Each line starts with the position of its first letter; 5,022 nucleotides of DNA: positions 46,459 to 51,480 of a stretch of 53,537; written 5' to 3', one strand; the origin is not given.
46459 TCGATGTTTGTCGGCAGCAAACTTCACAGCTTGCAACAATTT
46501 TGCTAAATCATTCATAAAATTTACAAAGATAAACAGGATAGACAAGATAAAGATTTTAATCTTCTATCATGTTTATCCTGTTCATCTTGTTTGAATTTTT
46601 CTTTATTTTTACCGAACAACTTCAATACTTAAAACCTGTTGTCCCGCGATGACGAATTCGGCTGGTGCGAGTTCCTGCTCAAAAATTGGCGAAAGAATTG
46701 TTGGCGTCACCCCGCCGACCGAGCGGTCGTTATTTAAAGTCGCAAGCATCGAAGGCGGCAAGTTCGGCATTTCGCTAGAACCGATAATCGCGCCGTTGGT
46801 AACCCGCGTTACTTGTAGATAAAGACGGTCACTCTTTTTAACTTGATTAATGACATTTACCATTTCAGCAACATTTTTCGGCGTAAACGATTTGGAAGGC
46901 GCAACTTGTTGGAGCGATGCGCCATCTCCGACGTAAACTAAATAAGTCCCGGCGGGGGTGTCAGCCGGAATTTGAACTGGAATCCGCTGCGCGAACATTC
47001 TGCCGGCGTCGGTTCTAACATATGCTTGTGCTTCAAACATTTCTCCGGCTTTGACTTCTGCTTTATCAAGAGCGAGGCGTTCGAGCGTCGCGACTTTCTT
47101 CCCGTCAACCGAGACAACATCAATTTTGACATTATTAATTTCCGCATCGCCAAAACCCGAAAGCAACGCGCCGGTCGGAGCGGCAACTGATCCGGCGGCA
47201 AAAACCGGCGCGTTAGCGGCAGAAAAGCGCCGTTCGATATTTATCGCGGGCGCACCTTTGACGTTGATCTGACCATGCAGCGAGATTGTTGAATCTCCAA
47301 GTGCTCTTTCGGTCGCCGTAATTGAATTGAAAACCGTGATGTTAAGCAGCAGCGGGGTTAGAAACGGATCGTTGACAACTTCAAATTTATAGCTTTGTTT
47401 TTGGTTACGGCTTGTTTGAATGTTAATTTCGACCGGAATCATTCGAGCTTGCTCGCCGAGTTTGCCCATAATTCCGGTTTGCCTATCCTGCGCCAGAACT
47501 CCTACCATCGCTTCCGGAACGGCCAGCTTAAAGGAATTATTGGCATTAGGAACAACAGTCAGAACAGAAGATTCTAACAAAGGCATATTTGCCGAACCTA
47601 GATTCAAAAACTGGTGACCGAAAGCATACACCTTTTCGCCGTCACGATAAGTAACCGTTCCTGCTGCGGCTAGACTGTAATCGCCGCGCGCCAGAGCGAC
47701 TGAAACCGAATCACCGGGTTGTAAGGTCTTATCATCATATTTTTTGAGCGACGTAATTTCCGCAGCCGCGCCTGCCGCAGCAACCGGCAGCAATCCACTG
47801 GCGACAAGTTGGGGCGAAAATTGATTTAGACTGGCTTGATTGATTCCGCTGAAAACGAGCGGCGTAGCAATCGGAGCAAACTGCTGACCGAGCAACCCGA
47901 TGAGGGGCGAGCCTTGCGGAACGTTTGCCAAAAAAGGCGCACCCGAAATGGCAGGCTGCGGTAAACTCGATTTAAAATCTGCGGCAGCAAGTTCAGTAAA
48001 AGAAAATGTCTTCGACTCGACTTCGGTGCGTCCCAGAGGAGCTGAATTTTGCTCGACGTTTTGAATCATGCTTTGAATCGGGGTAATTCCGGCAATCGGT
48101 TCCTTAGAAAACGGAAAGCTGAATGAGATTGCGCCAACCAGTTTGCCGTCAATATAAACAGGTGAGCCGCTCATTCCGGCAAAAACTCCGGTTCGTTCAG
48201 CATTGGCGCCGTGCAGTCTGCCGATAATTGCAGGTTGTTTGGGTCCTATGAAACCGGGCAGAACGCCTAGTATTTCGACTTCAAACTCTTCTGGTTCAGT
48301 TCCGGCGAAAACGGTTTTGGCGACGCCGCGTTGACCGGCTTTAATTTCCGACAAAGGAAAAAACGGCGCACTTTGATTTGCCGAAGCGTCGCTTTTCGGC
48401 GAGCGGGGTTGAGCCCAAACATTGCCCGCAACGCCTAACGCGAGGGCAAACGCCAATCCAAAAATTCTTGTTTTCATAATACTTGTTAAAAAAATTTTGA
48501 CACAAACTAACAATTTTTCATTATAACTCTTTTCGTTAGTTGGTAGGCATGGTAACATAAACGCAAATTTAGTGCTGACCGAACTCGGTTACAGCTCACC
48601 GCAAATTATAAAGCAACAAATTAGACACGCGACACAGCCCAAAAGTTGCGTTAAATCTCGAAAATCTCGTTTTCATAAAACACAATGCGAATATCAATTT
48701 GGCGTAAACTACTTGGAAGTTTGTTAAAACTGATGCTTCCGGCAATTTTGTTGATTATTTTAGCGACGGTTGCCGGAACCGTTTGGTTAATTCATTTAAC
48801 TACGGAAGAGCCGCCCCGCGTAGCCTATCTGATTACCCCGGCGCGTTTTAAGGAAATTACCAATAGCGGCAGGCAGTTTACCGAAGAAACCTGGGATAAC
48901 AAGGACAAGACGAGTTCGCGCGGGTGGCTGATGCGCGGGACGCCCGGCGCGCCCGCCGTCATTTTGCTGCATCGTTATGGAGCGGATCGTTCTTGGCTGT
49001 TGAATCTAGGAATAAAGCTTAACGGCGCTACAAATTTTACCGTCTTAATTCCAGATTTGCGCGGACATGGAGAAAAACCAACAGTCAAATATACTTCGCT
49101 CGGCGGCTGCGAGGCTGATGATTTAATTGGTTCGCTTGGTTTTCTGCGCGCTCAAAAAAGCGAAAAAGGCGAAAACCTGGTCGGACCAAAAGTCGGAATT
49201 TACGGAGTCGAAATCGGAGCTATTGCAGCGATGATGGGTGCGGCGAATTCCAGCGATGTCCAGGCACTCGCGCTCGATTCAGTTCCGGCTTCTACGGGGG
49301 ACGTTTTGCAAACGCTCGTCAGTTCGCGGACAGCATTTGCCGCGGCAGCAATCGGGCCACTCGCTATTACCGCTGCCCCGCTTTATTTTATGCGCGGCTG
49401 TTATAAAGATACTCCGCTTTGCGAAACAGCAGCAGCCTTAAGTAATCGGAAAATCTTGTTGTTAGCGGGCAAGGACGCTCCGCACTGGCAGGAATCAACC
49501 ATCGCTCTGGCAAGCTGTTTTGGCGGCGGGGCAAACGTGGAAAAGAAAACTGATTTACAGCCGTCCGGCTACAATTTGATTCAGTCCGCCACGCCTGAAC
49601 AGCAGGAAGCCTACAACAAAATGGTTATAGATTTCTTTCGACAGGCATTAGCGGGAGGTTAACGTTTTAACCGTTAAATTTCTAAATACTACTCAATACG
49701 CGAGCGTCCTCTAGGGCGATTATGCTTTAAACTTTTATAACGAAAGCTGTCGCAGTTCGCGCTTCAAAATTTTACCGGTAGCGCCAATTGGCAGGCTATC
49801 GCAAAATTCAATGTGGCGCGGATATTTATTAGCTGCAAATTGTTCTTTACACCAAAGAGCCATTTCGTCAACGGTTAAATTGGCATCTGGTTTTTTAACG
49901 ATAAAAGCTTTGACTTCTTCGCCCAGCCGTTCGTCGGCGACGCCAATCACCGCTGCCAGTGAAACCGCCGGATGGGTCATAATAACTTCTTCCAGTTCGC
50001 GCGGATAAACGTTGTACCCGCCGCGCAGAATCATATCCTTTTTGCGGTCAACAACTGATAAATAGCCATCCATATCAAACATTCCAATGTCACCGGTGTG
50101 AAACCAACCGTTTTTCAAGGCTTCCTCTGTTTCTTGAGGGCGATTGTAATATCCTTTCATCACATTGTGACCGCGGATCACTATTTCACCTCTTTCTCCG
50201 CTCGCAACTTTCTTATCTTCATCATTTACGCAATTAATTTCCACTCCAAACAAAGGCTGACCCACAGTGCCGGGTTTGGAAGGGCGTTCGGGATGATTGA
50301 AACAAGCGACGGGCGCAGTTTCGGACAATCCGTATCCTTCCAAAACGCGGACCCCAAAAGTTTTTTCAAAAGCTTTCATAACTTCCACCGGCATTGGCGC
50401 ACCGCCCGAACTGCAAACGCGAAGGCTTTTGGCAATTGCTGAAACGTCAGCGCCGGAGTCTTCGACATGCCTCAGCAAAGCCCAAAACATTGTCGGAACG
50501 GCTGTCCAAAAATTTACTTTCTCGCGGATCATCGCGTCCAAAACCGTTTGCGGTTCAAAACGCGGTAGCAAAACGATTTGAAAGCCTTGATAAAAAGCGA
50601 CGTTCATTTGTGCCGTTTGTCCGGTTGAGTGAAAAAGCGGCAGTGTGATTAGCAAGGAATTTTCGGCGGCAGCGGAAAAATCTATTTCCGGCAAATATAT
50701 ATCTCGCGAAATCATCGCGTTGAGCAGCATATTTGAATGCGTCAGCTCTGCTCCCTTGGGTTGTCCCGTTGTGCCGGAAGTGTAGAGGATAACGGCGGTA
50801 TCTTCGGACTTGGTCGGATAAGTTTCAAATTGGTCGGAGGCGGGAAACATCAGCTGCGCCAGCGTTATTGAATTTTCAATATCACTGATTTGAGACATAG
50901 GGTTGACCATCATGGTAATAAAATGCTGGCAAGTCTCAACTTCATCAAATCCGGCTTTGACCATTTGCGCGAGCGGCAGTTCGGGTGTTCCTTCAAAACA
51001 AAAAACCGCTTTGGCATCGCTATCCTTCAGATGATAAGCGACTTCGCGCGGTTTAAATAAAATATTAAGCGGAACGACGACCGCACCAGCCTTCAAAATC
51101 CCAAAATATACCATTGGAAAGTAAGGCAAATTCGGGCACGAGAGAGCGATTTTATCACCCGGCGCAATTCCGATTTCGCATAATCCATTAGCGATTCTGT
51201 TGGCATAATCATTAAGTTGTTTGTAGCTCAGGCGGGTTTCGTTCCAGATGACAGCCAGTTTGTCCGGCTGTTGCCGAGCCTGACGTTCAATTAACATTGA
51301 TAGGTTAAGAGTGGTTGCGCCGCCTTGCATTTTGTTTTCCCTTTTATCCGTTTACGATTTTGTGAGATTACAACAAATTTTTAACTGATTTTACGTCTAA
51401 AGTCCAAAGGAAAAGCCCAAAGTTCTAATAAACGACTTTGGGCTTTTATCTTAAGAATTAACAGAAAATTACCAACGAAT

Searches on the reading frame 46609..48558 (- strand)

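Call 16: search_protein_families(library=pfam, proteins=[window:46609-48558:-], max_evalue=0.001)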
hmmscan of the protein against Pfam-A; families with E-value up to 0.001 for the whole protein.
window:46609-48558:- (649 aa): 1 family
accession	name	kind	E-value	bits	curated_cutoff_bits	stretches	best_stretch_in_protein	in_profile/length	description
PF05580.18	Peptidase_S55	-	1.6e-08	35.3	25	1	41-148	91-194/210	SpoIVB peptidase S55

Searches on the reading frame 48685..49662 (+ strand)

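Call 16: search_protein_families(library=pfam, proteins=[window:48685-49662:+], max_evalue=0.001)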
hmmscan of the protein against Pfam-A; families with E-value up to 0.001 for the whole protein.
window:48685-49662:+ (325 aa): 1 family
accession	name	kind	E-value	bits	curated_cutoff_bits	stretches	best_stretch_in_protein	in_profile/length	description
PF12697.13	Abhydrolase_6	-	2.3e-06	28.9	26.3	1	92-245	1-136/217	Alpha/beta hydrolase family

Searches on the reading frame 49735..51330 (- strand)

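Call 16: search_protein_families(library=pfam, proteins=[window:49735-51330:-], max_evalue=0.001)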
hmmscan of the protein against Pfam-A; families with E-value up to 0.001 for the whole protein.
window:49735-51330:- (531 aa): 2 families
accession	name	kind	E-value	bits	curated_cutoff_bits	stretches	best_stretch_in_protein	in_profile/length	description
PF00501.34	AMP-binding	-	9.4e-99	331.2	29.9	1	15-395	2-384/384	AMP-binding enzyme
PF13193.12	AMP-binding_C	-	1.8e-16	61.3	24.5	1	445-520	1-76/76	AMP-binding enzyme C-terminal domain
